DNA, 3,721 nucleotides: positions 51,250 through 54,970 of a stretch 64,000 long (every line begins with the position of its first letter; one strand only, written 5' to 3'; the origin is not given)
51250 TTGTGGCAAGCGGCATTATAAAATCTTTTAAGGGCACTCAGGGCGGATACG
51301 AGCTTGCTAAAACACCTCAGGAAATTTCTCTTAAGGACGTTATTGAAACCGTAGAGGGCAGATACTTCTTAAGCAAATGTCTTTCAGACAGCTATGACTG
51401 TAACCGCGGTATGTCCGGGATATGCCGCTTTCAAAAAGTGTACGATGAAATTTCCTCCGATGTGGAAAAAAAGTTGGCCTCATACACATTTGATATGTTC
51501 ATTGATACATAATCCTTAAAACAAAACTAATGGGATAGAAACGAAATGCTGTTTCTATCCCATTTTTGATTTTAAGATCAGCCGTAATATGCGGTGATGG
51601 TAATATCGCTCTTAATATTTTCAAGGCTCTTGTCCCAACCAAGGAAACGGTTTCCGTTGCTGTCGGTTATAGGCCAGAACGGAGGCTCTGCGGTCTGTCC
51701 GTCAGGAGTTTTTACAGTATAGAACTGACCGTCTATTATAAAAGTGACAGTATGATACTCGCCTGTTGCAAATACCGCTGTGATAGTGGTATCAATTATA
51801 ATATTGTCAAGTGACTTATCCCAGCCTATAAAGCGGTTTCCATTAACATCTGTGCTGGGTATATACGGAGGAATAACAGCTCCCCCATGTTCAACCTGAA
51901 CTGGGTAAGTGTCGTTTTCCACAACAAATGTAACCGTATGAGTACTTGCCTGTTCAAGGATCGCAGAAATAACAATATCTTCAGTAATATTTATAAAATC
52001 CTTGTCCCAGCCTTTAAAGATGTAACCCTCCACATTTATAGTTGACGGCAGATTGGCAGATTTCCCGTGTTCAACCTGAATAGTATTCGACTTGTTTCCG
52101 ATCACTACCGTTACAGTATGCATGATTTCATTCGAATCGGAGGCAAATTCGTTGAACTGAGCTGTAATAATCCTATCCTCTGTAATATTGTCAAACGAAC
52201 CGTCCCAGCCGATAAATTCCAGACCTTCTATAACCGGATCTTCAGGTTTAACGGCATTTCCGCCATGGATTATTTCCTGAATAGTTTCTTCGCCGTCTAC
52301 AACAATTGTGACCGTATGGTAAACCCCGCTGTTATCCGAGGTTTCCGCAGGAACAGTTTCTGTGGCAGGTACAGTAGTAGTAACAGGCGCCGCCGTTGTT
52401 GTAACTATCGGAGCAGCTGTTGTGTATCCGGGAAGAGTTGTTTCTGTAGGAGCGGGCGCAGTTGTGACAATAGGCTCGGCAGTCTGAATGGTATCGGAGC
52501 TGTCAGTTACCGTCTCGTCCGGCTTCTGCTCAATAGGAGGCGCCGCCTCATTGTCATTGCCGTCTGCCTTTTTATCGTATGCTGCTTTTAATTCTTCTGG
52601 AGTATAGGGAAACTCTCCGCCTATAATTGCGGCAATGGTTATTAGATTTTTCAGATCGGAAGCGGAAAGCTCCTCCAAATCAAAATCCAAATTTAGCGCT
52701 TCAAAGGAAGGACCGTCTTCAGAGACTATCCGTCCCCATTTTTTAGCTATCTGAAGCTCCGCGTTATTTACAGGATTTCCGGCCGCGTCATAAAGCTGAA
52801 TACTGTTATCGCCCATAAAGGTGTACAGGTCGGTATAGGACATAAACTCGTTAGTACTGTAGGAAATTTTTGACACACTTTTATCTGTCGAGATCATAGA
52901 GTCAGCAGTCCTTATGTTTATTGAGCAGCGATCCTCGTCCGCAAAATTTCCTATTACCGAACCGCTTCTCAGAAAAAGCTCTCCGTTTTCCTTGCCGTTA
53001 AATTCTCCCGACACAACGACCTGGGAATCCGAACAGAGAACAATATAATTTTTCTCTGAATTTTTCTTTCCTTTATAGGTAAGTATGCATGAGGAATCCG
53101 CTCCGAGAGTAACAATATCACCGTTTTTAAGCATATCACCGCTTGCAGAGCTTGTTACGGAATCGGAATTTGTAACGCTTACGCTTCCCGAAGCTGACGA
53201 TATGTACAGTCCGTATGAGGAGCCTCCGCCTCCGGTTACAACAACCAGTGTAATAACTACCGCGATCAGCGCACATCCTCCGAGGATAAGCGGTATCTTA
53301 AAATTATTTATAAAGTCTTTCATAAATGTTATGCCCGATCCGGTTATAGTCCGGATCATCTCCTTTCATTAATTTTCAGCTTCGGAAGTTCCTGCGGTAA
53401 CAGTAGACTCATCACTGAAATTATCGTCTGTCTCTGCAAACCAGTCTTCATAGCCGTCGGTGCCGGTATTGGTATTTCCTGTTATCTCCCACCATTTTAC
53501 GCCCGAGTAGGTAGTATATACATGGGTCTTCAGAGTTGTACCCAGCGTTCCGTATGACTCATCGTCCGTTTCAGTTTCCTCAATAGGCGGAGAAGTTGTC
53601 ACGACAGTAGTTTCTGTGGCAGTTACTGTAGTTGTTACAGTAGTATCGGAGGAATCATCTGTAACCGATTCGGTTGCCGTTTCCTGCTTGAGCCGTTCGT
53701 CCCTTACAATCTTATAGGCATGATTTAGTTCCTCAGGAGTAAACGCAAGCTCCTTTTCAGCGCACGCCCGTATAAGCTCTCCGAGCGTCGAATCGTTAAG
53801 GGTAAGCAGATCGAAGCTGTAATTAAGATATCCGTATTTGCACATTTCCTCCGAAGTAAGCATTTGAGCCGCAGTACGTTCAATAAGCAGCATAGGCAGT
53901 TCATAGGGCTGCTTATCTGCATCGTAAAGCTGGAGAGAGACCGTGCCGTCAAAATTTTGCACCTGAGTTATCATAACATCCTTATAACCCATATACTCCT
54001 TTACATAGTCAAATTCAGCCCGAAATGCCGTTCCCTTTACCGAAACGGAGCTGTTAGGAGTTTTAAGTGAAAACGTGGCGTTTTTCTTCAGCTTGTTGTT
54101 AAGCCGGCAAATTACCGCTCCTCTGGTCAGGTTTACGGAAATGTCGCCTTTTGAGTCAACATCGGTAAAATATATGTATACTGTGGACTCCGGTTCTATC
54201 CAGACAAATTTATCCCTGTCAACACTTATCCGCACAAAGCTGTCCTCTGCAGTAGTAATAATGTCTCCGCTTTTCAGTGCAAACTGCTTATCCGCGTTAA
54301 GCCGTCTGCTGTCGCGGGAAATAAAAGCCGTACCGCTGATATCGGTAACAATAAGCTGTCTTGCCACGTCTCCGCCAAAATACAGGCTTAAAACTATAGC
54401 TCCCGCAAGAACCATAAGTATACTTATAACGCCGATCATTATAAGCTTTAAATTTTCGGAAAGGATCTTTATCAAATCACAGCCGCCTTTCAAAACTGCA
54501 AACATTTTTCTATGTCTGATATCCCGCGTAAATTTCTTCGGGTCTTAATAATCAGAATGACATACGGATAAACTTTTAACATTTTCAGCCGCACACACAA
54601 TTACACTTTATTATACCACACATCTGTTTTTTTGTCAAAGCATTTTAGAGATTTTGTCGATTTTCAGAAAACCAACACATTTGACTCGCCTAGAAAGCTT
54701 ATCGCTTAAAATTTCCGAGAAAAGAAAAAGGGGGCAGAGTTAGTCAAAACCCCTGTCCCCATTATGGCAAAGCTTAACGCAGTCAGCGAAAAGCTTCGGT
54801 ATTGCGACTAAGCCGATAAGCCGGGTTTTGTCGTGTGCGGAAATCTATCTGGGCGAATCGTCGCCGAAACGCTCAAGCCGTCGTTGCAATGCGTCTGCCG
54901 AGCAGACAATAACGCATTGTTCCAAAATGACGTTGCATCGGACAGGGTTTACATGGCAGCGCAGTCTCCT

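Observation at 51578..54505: Tandem paralogous membrane-anchored FecR-like proteins, one with four Flg_new repeats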

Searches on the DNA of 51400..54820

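Call 72: search_rna_families(source=window, start=51400, end=54820, threshold=evalue, max_evalue=1)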
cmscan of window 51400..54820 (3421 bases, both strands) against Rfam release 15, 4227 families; matches with E-value up to 1: 1.
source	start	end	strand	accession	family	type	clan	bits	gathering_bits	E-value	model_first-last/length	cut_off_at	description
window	51513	51578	-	RF01028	mir-633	Gene; miRNA;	-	28.6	90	0.0049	1-85/85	no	mir-633 microRNA precursor family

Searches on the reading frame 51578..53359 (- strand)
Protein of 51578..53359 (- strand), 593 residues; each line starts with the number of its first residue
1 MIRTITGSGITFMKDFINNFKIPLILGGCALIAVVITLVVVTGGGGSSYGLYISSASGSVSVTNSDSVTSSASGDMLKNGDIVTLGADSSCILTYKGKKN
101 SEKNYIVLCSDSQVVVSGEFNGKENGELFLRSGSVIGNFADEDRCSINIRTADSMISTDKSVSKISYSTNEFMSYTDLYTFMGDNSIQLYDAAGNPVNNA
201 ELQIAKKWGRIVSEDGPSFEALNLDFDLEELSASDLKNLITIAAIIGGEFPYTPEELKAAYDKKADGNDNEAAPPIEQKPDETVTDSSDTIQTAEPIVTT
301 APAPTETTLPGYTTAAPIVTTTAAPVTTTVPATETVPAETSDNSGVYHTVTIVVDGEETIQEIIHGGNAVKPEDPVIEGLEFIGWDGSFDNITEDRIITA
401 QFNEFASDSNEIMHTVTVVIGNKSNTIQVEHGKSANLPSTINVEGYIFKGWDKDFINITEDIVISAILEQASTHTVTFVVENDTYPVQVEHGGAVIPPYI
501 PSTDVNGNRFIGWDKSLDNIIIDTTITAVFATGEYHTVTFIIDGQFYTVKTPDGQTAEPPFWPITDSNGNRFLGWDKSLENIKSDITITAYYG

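Call 3: search_protein_families(library=pfam, proteins=[window:51578-53359:-], max_evalue=1)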
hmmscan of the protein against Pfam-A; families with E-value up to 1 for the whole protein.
window:51578-53359:- (593 aa): 3 families
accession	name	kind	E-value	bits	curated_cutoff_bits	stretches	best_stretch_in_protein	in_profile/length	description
PF09479.16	Flg_new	-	1.2e-14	54.6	27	3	421-454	8-41/65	Listeria-Bacteroides repeat domain (List_Bact_rpt)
PF17165.9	DUF5121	-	0.12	13.3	23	0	99-135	70-106/120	Domain of unknown function (DUF5121)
PF06234.18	TmoB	-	0.14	12.8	25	1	454-498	15-59/78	Toluene-4-monooxygenase system protein B (TmoB)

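Call 5: search_protein_families(library=ncbifam, proteins=[window:51578-53359:-], max_evalue=1)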
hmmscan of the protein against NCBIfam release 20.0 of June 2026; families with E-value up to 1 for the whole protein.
window:51578-53359:- (593 aa): 1 family
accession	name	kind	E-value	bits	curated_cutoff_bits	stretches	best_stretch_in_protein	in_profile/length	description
NF033189.1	internalin_A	exception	7.6e-05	21.2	1600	1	291-513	450-674/799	class 1 internalin InlA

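Call 11: find_homologous_proteins(query=window:51578-53359:-)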
Query window:51578-53359:- (593 aa): 267 proteins with E <= 0.001 among 8000 candidates; the best 120 are listed.
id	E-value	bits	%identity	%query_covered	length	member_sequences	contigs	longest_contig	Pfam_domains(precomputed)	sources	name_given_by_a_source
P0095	0.0e+0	1313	100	100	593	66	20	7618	PF09479.17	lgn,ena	-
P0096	0.0e+0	1197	89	100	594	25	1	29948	PF09479.17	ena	-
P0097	0.0e+0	1165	88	98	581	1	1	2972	PF09479.17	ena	-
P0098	0.0e+0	1163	90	98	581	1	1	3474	PF09479.17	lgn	-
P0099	0.0e+0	1155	89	98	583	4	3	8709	PF09479.17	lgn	-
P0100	0.0e+0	1117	85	98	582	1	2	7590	PF09479.17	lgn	-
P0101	0.0e+0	1104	84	98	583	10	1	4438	PF09479.17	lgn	-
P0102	0.0e+0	1095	82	98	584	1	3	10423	PF09479.17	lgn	-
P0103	0.0e+0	1088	84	98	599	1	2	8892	PF09479.17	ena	-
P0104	0.0e+0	1084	80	98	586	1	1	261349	PF09479.17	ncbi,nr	ncbi:MAG: InlB B-repeat-containing protein [Prevotella sp.]|nr:InlB B-repeat-containing protein [Pre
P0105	0.0e+0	1081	82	98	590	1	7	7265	PF09479.17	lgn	-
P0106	0.0e+0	1081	83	98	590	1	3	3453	PF09479.17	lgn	-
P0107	0.0e+0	1080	82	98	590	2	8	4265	PF09479.17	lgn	-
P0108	0.0e+0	1080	82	98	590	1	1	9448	PF09479.17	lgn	-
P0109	0.0e+0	1078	82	98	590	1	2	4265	PF09479.17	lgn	-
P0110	0.0e+0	1077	81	98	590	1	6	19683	PF09479.17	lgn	-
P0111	0.0e+0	1075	82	98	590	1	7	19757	PF09479.17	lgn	-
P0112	0.0e+0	1075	84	98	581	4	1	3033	PF09479.17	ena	-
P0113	0.0e+0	1075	81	98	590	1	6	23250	PF09479.17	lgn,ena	-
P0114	0.0e+0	1075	81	98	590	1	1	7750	PF09479.17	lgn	-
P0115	0.0e+0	1057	82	98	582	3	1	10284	PF09479.17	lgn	-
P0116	0.0e+0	1052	83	98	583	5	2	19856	PF09479.17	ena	-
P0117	0.0e+0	1050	80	98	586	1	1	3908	PF09479.17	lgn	-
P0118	0.0e+0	1034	80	99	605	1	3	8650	PF09479.17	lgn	-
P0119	1.3e-275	934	73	98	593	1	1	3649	PF09479.17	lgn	-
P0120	3.8e-271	919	71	98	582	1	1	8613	PF09479.17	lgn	-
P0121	2.0e-270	917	70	98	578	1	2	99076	PF09479.17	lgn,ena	-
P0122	6.0e-266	902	69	98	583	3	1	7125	PF09479.17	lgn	-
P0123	1.0e-263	894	68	99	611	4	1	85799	PF09479.17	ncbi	-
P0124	1.3e-263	894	70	98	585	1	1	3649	PF09479.17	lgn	-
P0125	6.7e-263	892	71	98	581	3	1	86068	PF09479.17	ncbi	-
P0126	1.9e-259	880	69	98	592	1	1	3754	PF09479.17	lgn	-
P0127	1.6e-252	857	68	98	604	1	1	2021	PF09479.17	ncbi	-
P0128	1.7e-251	854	66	98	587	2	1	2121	PF09479.17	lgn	-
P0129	1.1e-250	851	67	98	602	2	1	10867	PF09479.17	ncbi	-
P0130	3.6e-250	850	67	95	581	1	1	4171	PF09479.17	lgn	-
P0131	1.4e-241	821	65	98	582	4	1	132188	PF09479.17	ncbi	-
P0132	5.4e-238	809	64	98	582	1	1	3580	PF09479.17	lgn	-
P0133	2.5e-237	807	63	98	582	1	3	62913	PF09479.17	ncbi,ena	-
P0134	8.2e-237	806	63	98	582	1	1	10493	PF09479.17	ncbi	-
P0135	9.3e-237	805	63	98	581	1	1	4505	PF09479.17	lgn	-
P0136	1.4e-236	805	62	98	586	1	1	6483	PF09479.17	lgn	-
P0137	5.4e-236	803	64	98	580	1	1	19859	PF09479.17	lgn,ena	-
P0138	4.9e-235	800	81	74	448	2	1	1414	PF09479.17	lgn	-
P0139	9.4e-235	799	63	98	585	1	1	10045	PF09479.17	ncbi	-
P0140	3.8e-234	797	65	98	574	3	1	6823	PF09479.17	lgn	-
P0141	2.5e-233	794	99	62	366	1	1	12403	PF09479.17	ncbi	-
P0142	1.9e-232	791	63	98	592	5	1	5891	PF09479.17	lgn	-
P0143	1.4e-231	788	63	98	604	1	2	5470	PF09479.17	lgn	-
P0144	1.9e-231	788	63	98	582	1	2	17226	PF09479.17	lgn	-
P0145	1.0e-229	782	62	98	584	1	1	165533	PF09479.17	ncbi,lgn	-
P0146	1.8e-229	781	62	98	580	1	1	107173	PF09479.17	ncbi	-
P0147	3.4e-229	780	61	98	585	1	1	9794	PF09479.17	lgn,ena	-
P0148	6.3e-229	780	63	98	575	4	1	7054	PF09479.17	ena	-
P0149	1.1e-228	779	62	98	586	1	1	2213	PF09479.17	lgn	-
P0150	2.0e-228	778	63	98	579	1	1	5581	PF09479.17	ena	-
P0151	2.1e-228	778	62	98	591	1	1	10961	PF09479.17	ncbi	-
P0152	3.1e-228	777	61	98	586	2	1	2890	PF09479.17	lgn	-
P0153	5.9e-228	776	62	98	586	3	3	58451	PF09479.17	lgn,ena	-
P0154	2.6e-227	774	61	98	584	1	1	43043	PF09479.17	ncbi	-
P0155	8.5e-226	769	62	98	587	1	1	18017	PF09479.17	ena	-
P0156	1.8e-223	762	61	98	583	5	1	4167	PF09479.17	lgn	-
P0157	2.6e-223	761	60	98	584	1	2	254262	PF09479.17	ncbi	-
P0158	7.7e-223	759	61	98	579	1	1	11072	PF09479.17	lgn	-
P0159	1.0e-222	759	61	98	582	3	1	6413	PF09479.17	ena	-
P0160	2.3e-222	758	60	98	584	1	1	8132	PF09479.17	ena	-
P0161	2.4e-222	758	61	98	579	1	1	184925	PF09479.17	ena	-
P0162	2.7e-221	754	58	98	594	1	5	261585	PF09479.17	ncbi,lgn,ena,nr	ncbi:MAG: hypothetical protein J6K17_10280 [Oscillospiraceae bacterium]|nr:hypothetical protein [Osc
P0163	1.8e-220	752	61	98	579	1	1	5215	PF09479.17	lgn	-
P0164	2.5e-220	751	60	98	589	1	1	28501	PF09479.17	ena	-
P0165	3.4e-220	751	60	98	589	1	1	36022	PF09479.17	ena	-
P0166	4.6e-220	750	61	98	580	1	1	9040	PF09479.17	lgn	-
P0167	7.8e-220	750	60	98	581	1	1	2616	PF09479.17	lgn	-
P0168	1.5e-219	749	60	98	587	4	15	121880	PF09479.17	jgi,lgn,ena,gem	-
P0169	1.5e-219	749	60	98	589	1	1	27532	PF09479.17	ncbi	-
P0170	3.7e-219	747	62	98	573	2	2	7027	PF09479.17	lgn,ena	-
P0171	1.2e-218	746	60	98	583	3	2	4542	PF09479.17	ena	-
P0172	3.7e-218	744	59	98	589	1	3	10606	PF09479.17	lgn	-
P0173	5.8e-218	743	60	98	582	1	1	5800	PF09479.17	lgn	-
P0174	1.2e-215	736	60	98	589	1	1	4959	PF09479.17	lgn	-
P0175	7.0e-215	733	55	98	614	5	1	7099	PF09479.17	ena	-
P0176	1.1e-214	733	61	98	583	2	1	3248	PF09479.17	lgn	-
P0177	2.5e-214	731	57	98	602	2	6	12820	PF09479.17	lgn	-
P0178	3.4e-214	731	59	98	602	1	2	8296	PF09479.17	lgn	-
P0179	7.1e-213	727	57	98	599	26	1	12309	PF09479.17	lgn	-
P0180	1.1e-212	726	57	98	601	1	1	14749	PF09479.17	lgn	-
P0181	2.6e-212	725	56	98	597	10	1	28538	PF09479.17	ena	-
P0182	7.8e-212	723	56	98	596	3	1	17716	PF09479.17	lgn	-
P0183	1.0e-211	723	59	98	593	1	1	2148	PF09479.17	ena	-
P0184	2.3e-210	718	57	98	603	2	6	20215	PF09479.17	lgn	-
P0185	6.7e-210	717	58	98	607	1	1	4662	PF09479.17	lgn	-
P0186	4.4e-209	714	56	98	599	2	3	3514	PF09479.17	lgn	-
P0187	6.0e-209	714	57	98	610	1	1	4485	PF09479.17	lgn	-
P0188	7.8e-209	713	57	98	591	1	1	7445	PF09479.17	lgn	-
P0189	3.8e-208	711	57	98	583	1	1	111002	PF09479.17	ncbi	-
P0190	5.8e-208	710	54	98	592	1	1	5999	PF09479.17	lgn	-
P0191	1.6e-207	709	58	98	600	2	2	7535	PF09479.17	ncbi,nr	ncbi:MAG: InlB B-repeat-containing protein [Ruminococcus sp.]|nr:InlB B-repeat-containing protein [R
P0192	3.8e-207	708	57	98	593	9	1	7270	PF09479.17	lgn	-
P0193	6.2e-207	707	56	98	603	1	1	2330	PF09479.17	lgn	-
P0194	7.4e-207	707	57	98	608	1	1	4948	PF09479.17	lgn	-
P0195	1.9e-206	705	56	98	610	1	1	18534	PF09479.17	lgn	-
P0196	7.8e-206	703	77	70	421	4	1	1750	PF09479.17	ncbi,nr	ncbi:MAG: InlB B-repeat-containing protein, partial [Oscillospiraceae bacterium]|nr:InlB B-repeat-co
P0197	9.6e-206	703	57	98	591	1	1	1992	PF09479.17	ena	-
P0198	2.6e-205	702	57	98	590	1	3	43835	PF09479.17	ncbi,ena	-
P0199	5.1e-205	701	57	98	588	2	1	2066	PF09479.17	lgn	-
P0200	1.6e-204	699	57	98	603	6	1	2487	PF09479.17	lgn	-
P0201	2.2e-204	698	55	98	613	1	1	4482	PF09479.17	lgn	-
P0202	2.3e-204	698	57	98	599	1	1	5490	PF09479.17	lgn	-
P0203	5.7e-204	697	55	98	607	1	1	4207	PF09479.17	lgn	-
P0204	1.1e-200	686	58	98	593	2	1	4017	PF09479.17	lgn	-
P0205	1.0e-197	676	57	93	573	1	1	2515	PF09479.17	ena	-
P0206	2.3e-197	675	57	94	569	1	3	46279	PF09479.17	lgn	-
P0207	5.7e-196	671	56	98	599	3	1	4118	PF09479.17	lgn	-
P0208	5.0e-195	668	60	88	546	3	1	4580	PF09479.17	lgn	-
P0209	5.4e-194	664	56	98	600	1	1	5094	PF09479.17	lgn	-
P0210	1.1e-193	663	56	98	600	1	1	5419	PF09479.17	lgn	-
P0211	8.8e-193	660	55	98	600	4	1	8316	PF09479.17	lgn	-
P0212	2.0e-188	646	53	98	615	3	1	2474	PF09479.17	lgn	-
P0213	1.1e-187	643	53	98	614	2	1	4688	PF09479.17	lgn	-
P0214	1.8e-169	583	52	88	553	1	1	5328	PF09479.17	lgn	-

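Call 30: predict_structure(alignment_id=A2)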
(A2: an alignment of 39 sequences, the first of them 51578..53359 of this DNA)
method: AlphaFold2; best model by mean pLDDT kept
length: 593 residues; sequences in the alignment: 39
mean_pLDDT: 73.9   pTM: 0.41
mean pLDDT of the five models: 73.9, 73.4, 71.5, 71.3, 70.9
residues with pLDDT >= 90: 93; 70-90: 337; 50-70: 61; < 50: 102
segments of 3 or more residues with pLDDT < 50: 1-9, 42-46, 98-100, 267-343, 405-410
pLDDT, mean of each block of 10 residues (from residue 1): 38 55 63 66 51 81 63 72 85 69 80 86 80 90 74 89 91 89 90 84 88 86 86 87 84 86 62 31 28 30 30 28 30 33 65 81 87 79 86 86 53 81 80 83 78 87 85 87 90 85 78 85 86 78 87 85 91 94 91 92
secondary structure, 60 per line:
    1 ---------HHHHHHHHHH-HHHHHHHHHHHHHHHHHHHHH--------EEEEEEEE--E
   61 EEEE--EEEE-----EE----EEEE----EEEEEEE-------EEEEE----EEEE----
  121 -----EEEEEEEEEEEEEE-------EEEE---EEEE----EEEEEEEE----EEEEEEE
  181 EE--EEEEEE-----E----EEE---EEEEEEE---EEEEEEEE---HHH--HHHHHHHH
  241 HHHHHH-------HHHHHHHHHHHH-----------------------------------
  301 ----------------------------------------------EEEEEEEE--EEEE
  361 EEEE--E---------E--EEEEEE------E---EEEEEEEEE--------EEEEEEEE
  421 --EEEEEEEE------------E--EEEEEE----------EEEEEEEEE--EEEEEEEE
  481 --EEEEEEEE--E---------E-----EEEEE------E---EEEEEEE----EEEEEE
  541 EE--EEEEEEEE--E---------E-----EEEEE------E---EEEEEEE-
elements in order: H10-19 H21-41 E50-57 E60-64 E67-70 E82-85 E90-96 E104-108 E113-116 E126-139 E147-150 E154-157 E162-169 E174-182 E185-190 E201-203 E207-213 E217-224 H233-246 H254-265 E347-354 E357-364 E380-385 E396-404 E413-420 E423-430 E446-451 E462-470 E473-480 E483-490 E509-513 E524-530 E535-542 E545-552 E571-575 E586-592

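Call 87: search_protein_families(library=pfam, proteins=[window:51578-53323:-], max_evalue=0.01)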
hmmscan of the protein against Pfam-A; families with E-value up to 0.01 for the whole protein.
window:51578-53323:- (581 aa): 1 family
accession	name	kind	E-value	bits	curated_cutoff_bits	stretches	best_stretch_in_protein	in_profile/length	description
PF09479.16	Flg_new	-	1.1e-14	54.7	27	1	409-442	8-41/65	Listeria-Bacteroides repeat domain (List_Bact_rpt)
